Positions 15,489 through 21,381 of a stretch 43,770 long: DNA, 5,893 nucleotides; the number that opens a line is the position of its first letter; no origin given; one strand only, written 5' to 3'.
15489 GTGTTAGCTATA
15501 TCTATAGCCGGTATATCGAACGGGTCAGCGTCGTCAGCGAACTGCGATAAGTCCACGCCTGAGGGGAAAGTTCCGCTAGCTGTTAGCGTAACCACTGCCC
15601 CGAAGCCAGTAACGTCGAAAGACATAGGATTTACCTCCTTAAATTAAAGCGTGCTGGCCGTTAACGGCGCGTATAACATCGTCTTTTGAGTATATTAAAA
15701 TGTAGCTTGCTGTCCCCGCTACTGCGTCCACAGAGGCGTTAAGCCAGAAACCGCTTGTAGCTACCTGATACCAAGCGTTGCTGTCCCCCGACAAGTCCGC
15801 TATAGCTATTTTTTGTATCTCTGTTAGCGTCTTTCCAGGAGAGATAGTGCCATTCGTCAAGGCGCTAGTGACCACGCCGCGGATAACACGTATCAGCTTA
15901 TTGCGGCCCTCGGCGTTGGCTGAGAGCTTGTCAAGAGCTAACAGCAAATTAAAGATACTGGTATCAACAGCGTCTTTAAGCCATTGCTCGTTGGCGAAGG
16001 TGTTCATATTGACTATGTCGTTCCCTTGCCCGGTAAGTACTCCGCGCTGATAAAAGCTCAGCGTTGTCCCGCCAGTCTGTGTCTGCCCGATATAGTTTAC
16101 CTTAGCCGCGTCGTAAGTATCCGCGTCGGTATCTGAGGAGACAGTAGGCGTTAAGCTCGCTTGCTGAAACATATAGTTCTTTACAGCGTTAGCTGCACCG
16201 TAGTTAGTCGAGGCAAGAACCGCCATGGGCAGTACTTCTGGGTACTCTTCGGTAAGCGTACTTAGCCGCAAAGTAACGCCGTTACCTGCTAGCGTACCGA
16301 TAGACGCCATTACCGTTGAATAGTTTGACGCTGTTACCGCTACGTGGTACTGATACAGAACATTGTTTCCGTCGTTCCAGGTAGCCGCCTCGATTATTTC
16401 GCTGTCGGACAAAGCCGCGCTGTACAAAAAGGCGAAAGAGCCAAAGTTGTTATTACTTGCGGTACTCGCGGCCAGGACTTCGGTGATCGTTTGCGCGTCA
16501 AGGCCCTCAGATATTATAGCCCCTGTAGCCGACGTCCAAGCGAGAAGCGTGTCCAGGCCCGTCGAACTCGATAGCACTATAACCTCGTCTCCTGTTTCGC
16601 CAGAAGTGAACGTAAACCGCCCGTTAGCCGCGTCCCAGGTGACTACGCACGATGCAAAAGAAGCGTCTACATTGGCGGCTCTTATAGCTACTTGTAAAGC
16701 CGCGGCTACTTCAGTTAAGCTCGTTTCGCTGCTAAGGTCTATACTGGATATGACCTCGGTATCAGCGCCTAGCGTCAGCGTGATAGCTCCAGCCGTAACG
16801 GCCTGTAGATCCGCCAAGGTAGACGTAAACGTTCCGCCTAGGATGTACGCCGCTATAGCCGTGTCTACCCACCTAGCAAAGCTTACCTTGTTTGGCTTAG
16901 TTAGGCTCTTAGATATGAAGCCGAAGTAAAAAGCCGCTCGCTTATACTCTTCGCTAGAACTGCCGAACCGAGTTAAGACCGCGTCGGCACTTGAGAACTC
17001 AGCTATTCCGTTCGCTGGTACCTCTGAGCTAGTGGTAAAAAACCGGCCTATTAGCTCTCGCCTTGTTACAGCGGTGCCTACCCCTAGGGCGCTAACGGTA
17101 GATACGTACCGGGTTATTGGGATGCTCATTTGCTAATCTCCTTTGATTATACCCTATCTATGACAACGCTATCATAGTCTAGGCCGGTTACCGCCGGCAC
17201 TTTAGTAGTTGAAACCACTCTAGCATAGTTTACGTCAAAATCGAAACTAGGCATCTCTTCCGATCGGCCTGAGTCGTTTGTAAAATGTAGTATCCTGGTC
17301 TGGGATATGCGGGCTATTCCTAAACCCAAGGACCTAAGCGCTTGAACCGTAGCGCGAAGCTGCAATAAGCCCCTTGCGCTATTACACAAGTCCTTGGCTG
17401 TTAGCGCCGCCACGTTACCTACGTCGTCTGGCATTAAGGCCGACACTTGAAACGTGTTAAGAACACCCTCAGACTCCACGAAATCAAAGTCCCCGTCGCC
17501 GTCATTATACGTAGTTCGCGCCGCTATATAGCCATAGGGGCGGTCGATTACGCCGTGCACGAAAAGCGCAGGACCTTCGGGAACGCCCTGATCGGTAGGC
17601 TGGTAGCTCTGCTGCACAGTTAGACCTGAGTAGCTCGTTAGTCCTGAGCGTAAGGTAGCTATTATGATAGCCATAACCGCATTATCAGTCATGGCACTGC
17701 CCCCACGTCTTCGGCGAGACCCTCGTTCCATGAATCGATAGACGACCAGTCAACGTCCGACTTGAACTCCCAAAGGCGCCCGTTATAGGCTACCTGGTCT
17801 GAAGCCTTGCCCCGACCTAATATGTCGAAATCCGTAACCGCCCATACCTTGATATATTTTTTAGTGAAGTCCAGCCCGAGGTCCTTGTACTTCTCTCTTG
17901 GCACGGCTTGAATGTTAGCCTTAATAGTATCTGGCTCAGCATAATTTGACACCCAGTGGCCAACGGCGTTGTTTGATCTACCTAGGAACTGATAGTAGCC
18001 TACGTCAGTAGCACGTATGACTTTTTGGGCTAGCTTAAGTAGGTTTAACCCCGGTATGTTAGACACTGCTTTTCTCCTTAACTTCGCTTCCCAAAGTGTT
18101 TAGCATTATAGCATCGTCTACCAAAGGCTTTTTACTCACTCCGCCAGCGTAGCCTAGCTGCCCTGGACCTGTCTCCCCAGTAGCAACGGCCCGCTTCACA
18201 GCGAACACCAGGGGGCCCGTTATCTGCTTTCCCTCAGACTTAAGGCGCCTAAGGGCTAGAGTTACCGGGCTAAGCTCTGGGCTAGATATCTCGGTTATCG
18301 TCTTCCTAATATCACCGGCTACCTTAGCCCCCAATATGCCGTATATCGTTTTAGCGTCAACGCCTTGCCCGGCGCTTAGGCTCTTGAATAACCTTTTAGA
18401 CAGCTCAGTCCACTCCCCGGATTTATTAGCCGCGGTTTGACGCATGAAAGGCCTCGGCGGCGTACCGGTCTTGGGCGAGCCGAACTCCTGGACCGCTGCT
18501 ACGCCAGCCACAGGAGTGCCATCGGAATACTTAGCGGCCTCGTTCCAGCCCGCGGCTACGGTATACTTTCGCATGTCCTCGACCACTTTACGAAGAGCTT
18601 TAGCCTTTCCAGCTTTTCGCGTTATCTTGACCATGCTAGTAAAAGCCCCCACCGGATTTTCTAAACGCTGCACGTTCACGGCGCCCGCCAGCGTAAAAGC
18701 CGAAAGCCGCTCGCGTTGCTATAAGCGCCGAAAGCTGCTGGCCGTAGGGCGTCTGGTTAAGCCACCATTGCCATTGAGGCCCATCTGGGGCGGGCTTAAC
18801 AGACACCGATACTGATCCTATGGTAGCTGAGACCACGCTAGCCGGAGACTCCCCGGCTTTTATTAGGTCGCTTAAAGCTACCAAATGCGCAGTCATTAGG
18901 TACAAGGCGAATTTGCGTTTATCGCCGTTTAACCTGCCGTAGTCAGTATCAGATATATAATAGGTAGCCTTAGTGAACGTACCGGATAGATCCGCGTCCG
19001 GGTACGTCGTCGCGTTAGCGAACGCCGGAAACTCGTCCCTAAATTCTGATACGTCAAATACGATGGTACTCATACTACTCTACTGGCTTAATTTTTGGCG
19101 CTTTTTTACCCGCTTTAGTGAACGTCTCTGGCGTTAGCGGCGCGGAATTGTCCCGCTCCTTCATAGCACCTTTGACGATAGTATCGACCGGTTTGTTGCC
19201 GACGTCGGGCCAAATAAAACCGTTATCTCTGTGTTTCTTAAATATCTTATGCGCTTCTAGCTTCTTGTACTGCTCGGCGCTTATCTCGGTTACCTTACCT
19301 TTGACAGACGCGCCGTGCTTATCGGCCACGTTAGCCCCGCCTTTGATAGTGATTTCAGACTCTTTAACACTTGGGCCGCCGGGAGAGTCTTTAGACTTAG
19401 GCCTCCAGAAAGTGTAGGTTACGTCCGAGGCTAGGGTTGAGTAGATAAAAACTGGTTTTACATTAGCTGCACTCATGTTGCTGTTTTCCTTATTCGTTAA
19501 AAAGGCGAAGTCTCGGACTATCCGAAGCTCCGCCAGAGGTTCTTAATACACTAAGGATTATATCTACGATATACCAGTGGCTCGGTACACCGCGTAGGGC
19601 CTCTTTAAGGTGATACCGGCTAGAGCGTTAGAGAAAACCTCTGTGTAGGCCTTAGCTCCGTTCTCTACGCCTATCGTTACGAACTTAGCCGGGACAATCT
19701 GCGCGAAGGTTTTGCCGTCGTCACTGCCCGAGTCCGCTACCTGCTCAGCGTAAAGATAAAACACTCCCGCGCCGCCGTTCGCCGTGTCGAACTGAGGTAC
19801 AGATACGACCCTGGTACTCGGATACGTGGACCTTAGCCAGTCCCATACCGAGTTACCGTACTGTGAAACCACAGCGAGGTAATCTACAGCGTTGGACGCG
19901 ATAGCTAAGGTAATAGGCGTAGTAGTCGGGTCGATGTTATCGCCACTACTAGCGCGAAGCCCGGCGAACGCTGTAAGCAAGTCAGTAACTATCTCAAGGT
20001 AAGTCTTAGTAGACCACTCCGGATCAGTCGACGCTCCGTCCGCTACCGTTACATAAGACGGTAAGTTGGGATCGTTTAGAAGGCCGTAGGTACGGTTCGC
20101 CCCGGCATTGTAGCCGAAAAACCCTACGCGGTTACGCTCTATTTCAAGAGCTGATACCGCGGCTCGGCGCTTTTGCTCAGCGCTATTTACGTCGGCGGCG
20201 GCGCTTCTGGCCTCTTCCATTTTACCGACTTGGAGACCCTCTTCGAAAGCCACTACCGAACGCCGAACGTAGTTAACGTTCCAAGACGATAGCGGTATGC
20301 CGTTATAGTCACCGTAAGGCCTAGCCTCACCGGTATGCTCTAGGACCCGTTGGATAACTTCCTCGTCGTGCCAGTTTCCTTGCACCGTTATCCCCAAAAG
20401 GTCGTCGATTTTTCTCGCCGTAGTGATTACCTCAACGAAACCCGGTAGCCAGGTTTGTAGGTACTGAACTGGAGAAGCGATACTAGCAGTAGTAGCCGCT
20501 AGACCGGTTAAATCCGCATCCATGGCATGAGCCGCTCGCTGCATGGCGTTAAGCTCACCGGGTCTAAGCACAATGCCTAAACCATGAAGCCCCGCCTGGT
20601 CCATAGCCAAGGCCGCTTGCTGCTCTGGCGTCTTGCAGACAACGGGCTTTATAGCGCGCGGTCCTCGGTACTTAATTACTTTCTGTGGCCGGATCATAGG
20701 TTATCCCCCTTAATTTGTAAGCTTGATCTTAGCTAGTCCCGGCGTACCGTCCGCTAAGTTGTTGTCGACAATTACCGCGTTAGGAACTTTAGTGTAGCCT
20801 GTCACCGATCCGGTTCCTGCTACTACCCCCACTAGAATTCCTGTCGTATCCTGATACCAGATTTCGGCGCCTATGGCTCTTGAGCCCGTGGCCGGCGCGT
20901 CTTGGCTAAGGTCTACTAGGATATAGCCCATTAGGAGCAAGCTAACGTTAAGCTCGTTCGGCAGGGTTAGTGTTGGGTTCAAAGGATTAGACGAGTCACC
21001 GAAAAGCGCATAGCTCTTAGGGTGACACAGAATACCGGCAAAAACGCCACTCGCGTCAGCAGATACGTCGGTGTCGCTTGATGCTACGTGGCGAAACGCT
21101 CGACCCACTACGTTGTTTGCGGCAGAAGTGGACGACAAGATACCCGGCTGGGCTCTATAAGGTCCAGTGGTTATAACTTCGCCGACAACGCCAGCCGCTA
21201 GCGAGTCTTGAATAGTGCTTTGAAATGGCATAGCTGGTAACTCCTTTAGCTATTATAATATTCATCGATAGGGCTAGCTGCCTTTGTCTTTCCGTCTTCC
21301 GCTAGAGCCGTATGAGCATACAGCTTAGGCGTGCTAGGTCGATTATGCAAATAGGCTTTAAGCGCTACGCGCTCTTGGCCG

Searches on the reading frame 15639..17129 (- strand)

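Call 11: search_protein_families(library=phrogs, proteins=[window:15639-17129:-], max_evalue=0.00001)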
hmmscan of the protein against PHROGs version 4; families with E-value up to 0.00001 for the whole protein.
window:15639-17129:- (496 aa): 1 family
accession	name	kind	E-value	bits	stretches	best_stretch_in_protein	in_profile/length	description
phrog_205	-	tail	5.1e-64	217.7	1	1-469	11-399/455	tail sheath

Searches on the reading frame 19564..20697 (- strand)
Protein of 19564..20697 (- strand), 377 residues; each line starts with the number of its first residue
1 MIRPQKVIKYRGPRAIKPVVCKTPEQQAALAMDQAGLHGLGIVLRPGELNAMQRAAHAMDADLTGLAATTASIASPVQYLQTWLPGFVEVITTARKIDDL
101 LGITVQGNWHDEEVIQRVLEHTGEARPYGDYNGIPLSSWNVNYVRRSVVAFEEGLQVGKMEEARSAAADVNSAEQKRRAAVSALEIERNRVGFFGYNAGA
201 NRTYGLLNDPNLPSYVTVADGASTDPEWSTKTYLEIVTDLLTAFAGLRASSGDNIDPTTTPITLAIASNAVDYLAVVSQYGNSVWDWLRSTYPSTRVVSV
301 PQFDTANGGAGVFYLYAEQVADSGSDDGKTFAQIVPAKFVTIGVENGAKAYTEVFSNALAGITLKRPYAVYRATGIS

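Call 11: search_protein_families(library=phrogs, proteins=[window:19564-20697:-], max_evalue=0.00001)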
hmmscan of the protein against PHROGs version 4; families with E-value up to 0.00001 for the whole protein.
window:19564-20697:- (377 aa): 1 family
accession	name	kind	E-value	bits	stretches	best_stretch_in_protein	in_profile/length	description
phrog_264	-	head and packaging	2e-66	225.2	1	58-376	13-321/321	major head protein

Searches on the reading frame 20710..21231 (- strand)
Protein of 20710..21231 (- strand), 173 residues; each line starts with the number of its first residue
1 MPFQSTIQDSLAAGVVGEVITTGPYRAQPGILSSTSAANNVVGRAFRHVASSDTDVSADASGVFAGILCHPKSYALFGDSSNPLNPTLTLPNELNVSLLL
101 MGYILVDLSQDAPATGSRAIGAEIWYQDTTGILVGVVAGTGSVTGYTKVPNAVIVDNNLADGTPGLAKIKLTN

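Call 26: search_protein_families(library=phrogs, proteins=[window:20710-21231:-], max_evalue=0.001)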
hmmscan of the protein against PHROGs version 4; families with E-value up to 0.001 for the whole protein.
window:20710-21231:- (173 aa): 1 family
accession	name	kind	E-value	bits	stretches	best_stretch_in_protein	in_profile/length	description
phrog_3645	-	head and packaging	4.6e-43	148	1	1-173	1-176/176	virion structural protein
